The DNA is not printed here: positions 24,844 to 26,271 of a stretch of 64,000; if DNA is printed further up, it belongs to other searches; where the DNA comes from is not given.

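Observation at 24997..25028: Octamer array (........)x4 forms the n-region of the M42 peptidase signal peptide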

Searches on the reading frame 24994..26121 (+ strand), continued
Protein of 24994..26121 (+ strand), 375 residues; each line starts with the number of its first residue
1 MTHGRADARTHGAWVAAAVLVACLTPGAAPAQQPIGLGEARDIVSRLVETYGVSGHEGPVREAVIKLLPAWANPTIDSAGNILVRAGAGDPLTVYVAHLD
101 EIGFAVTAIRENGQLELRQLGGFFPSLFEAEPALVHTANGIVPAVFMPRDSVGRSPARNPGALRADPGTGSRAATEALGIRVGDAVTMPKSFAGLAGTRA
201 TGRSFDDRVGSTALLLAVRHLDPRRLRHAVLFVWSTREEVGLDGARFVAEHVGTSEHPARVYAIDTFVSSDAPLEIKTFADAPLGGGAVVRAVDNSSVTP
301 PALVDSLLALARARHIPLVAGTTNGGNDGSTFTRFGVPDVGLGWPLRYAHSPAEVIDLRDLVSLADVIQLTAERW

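Call 44: list_cluster_members(proteins=[P0001, P0003, P0121, P0006, P0005, P0132, P0122, P0140])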
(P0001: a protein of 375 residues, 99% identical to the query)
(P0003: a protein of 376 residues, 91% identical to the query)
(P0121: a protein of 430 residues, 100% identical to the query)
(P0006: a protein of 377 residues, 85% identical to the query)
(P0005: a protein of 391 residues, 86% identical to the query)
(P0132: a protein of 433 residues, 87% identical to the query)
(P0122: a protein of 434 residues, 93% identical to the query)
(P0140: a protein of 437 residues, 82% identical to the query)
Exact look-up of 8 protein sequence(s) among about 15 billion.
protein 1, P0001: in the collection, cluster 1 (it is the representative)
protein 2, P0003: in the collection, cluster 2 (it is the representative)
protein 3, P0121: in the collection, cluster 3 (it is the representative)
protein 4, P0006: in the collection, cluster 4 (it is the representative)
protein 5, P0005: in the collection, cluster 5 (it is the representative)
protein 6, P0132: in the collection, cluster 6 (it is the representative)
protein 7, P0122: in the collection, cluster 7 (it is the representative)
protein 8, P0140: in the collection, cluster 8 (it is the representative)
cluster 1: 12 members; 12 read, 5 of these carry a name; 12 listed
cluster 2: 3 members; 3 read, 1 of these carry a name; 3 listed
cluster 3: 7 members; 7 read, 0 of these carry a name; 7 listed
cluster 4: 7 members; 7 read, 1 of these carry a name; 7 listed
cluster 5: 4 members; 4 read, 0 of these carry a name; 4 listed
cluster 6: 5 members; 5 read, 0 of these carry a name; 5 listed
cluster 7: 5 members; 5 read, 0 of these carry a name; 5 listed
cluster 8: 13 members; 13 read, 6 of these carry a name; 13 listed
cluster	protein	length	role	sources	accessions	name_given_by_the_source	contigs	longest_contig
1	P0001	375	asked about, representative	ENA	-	-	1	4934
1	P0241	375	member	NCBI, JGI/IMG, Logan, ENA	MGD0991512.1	MAG: M20/M25/M40 family metallo-hydrolase [Gemmatimonadales bacterium] | putative aminopeptidase FrvX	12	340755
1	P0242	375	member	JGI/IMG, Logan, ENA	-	putative aminopeptidase FrvX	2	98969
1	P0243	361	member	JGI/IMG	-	putative aminopeptidase FrvX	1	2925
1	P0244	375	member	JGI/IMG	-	putative aminopeptidase FrvX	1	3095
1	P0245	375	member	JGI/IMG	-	putative aminopeptidase FrvX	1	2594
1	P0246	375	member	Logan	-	-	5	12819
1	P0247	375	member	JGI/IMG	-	-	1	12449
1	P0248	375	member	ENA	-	-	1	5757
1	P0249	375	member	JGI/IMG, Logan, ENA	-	-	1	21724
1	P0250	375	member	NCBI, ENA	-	-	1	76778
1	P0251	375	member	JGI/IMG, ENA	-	-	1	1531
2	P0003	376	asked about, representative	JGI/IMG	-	-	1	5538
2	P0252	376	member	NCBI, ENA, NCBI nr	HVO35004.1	MAG TPA: M20/M25/M40 family metallo-hydrolase [Gemmatimonadales bacterium] | M20/M25/M40 family metallo-hydrolase [Gemmatimonadales bacterium]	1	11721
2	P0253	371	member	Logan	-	-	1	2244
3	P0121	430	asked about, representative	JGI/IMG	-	-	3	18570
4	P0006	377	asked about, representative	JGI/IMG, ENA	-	-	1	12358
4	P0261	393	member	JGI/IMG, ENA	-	-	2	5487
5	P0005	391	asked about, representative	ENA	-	-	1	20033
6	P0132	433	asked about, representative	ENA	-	-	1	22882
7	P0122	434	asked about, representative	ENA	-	-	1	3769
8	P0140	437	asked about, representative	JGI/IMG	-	hypothetical protein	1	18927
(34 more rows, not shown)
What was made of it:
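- Tried and rejected: The closest match is the cluster with a 340-kb NCBI MAG contig (call 44).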

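Call 46: find_encoding_contigs(protein=P0243, flank=3000, max_places=3)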
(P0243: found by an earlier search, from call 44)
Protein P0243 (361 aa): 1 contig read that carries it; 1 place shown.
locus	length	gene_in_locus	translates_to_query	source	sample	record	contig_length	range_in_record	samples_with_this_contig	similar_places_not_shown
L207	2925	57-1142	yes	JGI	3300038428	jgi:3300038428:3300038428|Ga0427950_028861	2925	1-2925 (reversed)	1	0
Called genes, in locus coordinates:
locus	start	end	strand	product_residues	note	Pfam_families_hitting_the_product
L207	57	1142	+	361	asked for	PF04389:Peptidase_M28 (faint), PF05343:Peptidase_M42, PF01546:Peptidase_M20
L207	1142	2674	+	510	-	PF02142:MGS, PF01808:AICARFT_IMPCHas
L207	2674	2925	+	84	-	?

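Call 47: find_encoding_contigs(protein=P0261, flank=3000, max_places=3)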
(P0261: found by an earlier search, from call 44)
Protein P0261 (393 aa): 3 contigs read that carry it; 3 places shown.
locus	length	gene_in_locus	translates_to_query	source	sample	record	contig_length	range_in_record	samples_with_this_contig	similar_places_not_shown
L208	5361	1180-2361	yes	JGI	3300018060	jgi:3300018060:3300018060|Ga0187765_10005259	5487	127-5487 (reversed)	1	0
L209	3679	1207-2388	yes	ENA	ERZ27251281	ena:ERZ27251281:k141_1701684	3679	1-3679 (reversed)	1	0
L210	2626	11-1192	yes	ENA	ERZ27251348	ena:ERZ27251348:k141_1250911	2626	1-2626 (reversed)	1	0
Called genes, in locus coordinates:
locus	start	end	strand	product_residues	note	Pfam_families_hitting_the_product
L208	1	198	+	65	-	?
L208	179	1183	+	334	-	PF05343:Peptidase_M42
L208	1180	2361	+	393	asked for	PF05343:Peptidase_M42, PF01546:Peptidase_M20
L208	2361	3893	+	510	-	PF02142:MGS, PF01808:AICARFT_IMPCHas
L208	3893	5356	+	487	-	-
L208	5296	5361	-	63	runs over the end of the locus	?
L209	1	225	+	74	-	?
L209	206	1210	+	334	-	PF05343:Peptidase_M42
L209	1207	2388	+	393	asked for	PF05343:Peptidase_M42, PF01546:Peptidase_M20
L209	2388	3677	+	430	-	?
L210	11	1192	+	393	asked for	PF05343:Peptidase_M42, PF01546:Peptidase_M20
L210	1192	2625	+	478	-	?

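Call 51: search_protein_families(library=ncbifam, proteins=[window:24994-26121:+], max_evalue=0.01)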
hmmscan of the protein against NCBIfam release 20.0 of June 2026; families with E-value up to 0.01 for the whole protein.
window:24994-26121:+ (375 aa): 12 families
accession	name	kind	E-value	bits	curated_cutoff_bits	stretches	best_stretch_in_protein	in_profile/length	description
NF007421.0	PRK09961.1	equivalog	9.4e-37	126.6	412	1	43-368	5-326/345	aminopeptidase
TIGR03107.1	glu_aminopep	equivalog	6.7e-26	91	469.7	1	44-365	4-331/350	glutamyl aminopeptidase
NF007367.0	PRK09864.1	equivalog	4.8e-25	88.1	569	1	43-368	5-334/356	aminopeptidase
NF040822.1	lys_aminopep_Arch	equivalog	2.7e-24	85.9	700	1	43-362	6-325/345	lysyl aminopeptidase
TIGR03106.1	trio_M42_hydro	equivalog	7.9e-10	38.1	397.75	1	94-250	62-229/343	osmoprotectant NAGGN system M42 family peptidase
TIGR01883.1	PepT-like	hypoth_equivalog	2.9e-06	26.5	274.25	0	205-255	99-150/361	peptidase T-like protein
NF006326.0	PRK08554.1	equivalog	7.4e-05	21.7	354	1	196-253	100-158/446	peptidase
NF003367.0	PRK04443.1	equivalog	0.00055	19.4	363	1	39-107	8-77/349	[LysW]-lysine hydrolase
TIGR01900.1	dapE-gram_pos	equivalog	0.00056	18.9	304.2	0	41-103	6-70/351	succinyl-diaminopimelate desuccinylase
TIGR01892.1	AcOrn-deacetyl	equivalog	0.0029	16.7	297.7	0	210-253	102-146/365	acetylornithine deacetylase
NF006399.0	PRK08651.1-2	equivalog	0.0042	16.1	381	1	323-369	351-398/405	succinyl-diaminopimelate desuccinylase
NF009555.0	PRK13004.1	equivalog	0.0051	15.7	321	0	42-104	19-83/399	YgeY family selenium metabolism-linked hydrolase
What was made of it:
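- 24994..26121 (+): M42-family aminopeptidase gene (375 aa). NCBIfam aminopeptidase models score below their cut-offs (call 51).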
